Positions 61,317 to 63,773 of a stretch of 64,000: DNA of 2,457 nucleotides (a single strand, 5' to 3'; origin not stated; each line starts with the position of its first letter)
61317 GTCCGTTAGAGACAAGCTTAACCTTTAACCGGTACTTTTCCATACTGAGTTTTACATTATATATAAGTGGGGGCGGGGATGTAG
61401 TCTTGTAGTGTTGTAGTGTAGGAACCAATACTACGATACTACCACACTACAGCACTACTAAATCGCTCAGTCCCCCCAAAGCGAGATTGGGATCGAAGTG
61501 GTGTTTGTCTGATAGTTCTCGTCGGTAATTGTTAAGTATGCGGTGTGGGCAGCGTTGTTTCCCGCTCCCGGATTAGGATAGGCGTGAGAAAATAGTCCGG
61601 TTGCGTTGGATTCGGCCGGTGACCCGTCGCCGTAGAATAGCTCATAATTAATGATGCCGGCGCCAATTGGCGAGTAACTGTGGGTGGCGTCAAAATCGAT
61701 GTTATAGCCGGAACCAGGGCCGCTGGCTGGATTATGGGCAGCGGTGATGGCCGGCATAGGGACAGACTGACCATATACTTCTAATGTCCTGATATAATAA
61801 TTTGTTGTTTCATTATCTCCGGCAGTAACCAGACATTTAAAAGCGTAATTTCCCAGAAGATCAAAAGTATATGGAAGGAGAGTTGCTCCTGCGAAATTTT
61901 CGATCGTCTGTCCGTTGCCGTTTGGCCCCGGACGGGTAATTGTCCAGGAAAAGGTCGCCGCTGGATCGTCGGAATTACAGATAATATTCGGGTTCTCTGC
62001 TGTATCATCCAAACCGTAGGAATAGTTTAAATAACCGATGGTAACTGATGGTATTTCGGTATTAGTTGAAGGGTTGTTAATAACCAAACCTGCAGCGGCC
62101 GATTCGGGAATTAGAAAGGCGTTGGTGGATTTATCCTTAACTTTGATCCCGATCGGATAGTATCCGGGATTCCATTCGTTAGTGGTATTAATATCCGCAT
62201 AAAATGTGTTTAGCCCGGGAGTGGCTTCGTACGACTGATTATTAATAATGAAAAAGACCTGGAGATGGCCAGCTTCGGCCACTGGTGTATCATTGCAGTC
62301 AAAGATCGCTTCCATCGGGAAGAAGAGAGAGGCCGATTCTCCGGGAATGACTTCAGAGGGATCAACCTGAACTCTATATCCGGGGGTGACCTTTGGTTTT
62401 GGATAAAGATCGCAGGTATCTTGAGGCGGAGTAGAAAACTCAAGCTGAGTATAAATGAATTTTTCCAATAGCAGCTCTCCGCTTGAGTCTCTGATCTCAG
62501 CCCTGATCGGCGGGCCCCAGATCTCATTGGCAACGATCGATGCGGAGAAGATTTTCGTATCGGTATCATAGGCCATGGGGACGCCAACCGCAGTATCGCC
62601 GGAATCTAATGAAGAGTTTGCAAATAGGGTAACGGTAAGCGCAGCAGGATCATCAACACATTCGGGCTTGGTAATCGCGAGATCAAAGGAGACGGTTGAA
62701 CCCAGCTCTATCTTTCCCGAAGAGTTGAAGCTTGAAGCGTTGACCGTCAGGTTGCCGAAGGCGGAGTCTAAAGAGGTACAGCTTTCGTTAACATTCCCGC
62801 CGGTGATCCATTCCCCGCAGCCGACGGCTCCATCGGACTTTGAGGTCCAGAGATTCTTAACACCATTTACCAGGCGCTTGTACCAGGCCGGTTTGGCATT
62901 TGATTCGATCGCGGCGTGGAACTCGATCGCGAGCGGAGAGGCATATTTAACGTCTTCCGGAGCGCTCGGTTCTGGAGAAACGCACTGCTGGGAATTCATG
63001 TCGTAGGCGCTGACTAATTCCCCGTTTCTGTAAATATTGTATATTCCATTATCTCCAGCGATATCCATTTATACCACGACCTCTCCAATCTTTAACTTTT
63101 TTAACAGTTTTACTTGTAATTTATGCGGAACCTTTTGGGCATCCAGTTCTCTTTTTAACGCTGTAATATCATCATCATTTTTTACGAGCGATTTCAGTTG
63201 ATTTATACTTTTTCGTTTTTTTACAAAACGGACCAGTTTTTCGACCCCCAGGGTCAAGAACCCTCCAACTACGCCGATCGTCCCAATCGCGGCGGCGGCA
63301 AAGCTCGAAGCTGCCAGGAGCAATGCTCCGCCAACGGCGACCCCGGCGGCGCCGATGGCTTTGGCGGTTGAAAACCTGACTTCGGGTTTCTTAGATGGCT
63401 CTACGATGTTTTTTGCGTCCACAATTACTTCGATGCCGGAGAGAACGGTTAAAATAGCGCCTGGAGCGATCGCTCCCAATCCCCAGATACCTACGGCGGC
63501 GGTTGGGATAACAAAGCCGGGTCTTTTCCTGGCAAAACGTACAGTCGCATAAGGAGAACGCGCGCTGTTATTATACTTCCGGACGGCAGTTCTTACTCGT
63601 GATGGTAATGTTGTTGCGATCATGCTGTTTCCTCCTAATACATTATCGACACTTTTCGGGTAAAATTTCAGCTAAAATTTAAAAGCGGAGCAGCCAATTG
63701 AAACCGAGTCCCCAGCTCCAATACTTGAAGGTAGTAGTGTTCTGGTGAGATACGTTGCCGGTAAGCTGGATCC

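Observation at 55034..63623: Ser/Thr kinase and PP2C phosphatase operon bracketed by two paralogous signal-peptide-less proteins (PKD and EF-hand type) sharing a novel ~100-aa N-terminal domain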

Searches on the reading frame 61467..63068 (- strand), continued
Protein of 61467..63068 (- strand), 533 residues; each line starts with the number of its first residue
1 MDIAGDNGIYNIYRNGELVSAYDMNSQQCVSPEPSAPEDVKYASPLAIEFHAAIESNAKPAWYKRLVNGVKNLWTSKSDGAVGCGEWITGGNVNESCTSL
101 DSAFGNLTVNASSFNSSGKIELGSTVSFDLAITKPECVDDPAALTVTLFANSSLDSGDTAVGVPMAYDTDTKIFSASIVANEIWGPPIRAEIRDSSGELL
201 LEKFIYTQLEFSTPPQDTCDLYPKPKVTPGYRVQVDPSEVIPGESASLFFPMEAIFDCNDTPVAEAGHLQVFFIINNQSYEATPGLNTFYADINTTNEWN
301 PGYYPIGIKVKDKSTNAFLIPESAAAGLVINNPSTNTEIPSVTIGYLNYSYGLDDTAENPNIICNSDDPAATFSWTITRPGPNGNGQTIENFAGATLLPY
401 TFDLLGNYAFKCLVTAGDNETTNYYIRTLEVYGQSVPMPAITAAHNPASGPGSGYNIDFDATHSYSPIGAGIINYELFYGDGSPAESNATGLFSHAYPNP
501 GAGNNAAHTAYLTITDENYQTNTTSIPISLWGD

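Call 76: search_solved_structures(query=A2, max_evalue=0.01)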
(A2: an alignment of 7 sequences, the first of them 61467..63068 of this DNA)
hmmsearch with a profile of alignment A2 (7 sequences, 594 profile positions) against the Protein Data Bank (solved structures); distinct sequences matched with E-value up to 0.01: 9.
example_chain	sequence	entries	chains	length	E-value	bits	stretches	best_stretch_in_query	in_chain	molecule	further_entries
9lqj_A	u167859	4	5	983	1.6e-12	50.3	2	387-483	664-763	Collagenase ColH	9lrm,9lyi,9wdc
9lrk_A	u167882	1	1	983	1.6e-12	50.3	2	387-483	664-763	Collagenase ColH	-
4aqo_A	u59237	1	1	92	2e-07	33.6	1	407-488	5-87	COLLAGENASE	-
4u7k_A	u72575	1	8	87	2.7e-07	33.1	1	411-483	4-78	ColH protein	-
4u6t_A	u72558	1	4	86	3.3e-07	32.8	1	412-483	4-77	ColH protein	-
4jrw_A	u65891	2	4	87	7.4e-07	31.7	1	412-488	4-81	Collagenase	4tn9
2y72_A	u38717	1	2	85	3.2e-06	29.6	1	417-488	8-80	COLLAGENASE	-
4jgu_A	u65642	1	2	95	1.9e-05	27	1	408-476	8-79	ColH protein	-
2c26_A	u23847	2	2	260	0.0013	21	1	419-495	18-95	ENDOGLUCANASE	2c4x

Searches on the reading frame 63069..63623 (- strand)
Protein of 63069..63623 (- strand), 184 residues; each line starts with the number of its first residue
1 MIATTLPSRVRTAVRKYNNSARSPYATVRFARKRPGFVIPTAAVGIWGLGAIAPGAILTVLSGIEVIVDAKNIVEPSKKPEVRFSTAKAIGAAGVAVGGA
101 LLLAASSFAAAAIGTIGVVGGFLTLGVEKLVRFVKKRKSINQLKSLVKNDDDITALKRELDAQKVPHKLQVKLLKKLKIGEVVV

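Call 4: search_protein_families(library=pfam, proteins=[window:63069-63623:-], max_evalue=0.1)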
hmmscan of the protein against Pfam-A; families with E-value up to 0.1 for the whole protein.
window:63069-63623:- (184 aa): 0 families

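Call 56: search_protein_families(library=ncbifam, proteins=[window:63069-63623:-], max_evalue=0.01)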
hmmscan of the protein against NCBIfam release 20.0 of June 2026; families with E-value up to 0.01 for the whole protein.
window:63069-63623:- (184 aa): 0 families
